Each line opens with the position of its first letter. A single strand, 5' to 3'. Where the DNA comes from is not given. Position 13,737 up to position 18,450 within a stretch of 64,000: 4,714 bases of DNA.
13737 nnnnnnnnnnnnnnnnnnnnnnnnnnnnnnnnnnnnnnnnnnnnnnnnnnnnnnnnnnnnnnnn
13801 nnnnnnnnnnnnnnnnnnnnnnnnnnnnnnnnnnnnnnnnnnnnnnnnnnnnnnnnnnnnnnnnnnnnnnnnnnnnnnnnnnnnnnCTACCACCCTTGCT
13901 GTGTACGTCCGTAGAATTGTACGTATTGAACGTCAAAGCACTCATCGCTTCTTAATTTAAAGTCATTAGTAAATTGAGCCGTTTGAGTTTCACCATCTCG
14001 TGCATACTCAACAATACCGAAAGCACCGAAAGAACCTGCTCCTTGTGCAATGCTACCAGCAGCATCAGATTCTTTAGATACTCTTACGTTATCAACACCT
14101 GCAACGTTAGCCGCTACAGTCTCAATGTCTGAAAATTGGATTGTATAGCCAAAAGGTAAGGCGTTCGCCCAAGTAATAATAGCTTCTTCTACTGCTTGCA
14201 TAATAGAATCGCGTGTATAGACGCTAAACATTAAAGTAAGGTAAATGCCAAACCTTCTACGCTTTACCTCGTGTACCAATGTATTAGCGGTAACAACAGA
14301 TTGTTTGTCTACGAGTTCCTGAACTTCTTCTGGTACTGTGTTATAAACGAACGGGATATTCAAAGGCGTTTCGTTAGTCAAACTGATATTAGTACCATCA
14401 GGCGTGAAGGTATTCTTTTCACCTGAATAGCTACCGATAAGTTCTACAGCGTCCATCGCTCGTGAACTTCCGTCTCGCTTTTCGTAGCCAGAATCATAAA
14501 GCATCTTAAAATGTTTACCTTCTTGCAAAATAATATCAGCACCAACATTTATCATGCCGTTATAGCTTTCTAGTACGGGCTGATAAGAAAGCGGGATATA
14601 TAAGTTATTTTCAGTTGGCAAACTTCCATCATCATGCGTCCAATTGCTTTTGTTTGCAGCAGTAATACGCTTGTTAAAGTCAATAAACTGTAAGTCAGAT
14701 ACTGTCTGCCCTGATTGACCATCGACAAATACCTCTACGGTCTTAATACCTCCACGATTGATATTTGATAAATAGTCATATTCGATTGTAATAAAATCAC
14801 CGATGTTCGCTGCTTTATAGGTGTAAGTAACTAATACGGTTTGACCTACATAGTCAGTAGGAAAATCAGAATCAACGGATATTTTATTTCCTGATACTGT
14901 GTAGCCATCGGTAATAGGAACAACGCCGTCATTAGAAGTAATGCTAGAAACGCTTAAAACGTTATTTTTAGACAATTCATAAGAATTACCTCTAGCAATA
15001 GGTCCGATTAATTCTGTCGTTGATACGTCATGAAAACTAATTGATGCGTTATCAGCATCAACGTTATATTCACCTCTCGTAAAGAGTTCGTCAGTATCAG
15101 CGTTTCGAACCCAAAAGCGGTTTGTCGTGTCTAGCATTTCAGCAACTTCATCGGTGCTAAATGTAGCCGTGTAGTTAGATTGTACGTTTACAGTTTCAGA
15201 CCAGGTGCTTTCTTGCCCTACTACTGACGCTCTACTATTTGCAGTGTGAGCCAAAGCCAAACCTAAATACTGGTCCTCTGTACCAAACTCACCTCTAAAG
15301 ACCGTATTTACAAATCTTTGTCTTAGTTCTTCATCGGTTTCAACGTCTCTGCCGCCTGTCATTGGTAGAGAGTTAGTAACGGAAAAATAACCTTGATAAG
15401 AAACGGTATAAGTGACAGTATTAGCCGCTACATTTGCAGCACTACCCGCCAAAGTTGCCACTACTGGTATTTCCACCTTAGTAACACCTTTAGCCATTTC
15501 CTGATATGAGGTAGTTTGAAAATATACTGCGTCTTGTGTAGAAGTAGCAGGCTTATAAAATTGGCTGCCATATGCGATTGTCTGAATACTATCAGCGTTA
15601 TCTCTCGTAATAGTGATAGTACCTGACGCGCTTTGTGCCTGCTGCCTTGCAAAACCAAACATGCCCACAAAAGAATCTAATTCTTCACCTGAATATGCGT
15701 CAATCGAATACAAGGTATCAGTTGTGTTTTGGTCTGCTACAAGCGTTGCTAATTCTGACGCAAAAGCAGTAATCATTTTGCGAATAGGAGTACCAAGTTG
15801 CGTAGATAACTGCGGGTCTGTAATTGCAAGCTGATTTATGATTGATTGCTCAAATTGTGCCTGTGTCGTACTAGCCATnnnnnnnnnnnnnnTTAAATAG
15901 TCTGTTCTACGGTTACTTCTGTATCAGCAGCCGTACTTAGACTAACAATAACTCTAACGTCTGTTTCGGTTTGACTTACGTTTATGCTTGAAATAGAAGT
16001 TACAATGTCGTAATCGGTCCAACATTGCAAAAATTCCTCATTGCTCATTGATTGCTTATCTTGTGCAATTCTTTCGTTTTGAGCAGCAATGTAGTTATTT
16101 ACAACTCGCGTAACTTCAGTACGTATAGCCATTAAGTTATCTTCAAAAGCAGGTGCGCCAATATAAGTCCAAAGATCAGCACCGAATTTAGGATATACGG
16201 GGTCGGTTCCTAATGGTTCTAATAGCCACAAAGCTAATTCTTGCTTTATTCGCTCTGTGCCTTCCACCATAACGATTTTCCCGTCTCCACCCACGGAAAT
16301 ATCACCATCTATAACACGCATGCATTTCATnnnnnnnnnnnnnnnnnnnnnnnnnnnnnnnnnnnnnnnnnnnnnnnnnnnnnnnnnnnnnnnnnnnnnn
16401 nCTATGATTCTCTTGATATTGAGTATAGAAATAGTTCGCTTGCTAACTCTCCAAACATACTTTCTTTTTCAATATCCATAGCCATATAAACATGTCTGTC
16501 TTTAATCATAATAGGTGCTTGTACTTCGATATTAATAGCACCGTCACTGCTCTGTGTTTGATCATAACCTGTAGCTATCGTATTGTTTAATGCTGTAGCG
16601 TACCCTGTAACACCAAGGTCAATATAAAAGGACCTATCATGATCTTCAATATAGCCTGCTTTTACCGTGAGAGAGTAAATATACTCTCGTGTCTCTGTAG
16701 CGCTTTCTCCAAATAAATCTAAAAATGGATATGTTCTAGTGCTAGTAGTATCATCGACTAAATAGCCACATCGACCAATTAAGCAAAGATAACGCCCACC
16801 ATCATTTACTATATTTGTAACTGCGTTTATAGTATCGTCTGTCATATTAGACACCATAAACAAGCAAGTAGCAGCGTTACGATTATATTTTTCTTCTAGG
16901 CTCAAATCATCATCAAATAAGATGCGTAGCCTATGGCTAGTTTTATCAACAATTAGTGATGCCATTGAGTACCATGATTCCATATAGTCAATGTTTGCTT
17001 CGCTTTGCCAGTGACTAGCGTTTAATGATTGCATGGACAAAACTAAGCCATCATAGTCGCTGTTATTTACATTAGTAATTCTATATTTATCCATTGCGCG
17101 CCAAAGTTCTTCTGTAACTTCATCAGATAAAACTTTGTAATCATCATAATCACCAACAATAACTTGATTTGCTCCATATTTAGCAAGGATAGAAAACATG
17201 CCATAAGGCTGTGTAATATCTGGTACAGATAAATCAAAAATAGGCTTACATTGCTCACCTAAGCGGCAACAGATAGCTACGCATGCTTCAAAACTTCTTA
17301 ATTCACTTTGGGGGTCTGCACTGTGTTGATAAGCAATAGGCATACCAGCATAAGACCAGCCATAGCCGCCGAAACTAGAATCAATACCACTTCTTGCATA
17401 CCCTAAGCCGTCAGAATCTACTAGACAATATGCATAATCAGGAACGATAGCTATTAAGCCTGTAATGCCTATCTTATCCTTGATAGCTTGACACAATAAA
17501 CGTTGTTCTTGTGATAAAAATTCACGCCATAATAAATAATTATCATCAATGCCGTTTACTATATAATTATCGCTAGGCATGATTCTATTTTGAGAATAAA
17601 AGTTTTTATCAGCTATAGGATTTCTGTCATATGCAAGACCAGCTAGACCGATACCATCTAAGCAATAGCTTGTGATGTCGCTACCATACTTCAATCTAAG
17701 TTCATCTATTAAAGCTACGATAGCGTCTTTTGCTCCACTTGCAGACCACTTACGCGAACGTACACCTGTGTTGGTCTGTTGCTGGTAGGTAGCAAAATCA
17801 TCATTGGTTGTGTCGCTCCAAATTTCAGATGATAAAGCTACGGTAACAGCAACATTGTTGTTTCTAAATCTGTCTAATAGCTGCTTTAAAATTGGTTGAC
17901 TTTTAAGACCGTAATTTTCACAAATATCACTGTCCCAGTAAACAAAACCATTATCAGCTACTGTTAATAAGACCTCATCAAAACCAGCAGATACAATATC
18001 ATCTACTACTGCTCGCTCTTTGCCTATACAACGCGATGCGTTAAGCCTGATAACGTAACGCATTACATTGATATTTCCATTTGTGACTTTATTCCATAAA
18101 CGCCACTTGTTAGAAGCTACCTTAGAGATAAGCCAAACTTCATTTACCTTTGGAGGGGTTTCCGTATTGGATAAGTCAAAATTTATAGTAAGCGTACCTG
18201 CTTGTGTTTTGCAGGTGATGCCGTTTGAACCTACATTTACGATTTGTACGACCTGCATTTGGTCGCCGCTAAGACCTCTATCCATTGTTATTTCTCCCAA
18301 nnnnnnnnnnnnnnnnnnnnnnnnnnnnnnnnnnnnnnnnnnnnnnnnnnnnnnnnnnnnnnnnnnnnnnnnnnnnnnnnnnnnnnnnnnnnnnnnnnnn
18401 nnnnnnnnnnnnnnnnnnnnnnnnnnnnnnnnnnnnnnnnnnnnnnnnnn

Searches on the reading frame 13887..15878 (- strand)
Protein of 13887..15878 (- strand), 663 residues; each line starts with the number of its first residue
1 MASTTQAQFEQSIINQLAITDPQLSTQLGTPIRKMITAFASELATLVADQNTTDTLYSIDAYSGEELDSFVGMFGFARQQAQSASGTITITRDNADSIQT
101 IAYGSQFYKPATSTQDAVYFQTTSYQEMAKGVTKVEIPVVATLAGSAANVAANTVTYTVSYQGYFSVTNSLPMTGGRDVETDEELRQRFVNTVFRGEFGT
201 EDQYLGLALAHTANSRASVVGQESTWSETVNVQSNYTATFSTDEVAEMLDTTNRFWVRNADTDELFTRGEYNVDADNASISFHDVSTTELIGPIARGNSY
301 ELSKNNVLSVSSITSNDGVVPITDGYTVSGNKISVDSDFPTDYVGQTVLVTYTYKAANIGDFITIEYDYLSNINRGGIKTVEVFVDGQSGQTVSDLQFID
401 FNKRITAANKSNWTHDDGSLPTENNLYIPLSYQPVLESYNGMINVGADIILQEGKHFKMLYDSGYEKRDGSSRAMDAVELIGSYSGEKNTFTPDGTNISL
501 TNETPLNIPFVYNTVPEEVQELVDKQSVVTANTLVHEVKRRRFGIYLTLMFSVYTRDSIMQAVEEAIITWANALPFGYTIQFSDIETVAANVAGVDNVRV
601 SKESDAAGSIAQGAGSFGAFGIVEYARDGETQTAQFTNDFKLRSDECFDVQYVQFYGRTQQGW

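Call 3: search_protein_families(library=pfam, proteins=[window:13887-15878:-], max_evalue=0.01)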
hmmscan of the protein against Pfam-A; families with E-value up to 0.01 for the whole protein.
window:13887-15878:- (663 aa): 1 family
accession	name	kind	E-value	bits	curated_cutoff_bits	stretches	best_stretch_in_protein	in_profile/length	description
PF04865.19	Baseplate_J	-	2.6e-23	83.1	21.1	1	64-210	2-144/255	Baseplate J-like protein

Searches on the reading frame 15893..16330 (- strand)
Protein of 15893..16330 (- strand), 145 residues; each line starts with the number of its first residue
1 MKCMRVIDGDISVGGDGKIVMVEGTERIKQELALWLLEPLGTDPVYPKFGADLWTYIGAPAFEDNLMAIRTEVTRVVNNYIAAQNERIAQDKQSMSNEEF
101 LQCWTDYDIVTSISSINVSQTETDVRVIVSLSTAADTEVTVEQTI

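Call 5: search_protein_families(library=phrogs, proteins=[window:15893-16330:-], max_evalue=0.01)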
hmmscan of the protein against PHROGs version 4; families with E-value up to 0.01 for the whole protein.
window:15893-16330:- (145 aa): 4 families
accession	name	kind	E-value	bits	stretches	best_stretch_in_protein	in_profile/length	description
phrog_2669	-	tail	1.3e-19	71.7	1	5-137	6-128/138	baseplate protein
phrog_43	-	tail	6.5e-08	33.3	1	21-80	15-74/126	baseplate wedge subunit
phrog_975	-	tail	1.3e-07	32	1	15-77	124-186/238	baseplate protein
phrog_120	-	tail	0.005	17.7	1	8-34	65-91/303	baseplate wedge subunit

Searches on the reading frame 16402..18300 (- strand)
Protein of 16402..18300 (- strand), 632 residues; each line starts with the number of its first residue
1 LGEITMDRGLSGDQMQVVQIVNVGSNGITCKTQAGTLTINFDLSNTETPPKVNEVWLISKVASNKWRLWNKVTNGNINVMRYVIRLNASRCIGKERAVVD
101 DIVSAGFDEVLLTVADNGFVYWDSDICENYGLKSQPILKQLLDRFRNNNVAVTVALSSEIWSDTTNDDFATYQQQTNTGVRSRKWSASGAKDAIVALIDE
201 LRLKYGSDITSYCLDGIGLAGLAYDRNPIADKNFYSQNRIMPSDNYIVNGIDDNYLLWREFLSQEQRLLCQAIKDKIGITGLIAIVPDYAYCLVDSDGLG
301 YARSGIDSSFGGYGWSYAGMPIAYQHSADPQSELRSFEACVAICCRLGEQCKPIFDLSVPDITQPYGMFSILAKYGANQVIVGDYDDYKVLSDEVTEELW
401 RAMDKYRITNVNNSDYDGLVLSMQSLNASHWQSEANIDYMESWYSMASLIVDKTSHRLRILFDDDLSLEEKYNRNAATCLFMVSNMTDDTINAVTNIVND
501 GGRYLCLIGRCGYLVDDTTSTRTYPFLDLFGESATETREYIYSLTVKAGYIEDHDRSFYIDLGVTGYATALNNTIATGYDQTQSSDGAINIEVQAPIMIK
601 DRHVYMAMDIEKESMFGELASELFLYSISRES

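Call 3: search_protein_families(library=pfam, proteins=[window:16402-18300:-], max_evalue=0.01)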
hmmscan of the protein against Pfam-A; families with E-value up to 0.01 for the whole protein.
window:16402-18300:- (632 aa): 0 families

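Call 5: search_protein_families(library=phrogs, proteins=[window:16402-18300:-], max_evalue=0.01)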
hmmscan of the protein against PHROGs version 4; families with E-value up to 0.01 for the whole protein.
window:16402-18300:- (632 aa): 0 families

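Call 63: search_solved_structures(query=window:16402-18300:-, max_evalue=10)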
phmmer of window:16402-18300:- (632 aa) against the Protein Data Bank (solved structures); distinct sequences matched with E-value up to 10: 2.
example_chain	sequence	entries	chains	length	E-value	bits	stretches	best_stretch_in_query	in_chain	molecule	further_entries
2jv3_A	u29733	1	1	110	0.45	12.3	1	158-223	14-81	ETS1 proto-oncogene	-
2kmd_A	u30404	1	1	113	0.46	12.3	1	158-223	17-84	Protein C-ets-1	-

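Call 64: search_protein_families(library=ncbifam, proteins=[window:16402-18300:-], max_evalue=0.01)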
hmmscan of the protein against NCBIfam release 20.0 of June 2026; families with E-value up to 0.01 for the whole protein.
window:16402-18300:- (632 aa): 0 families
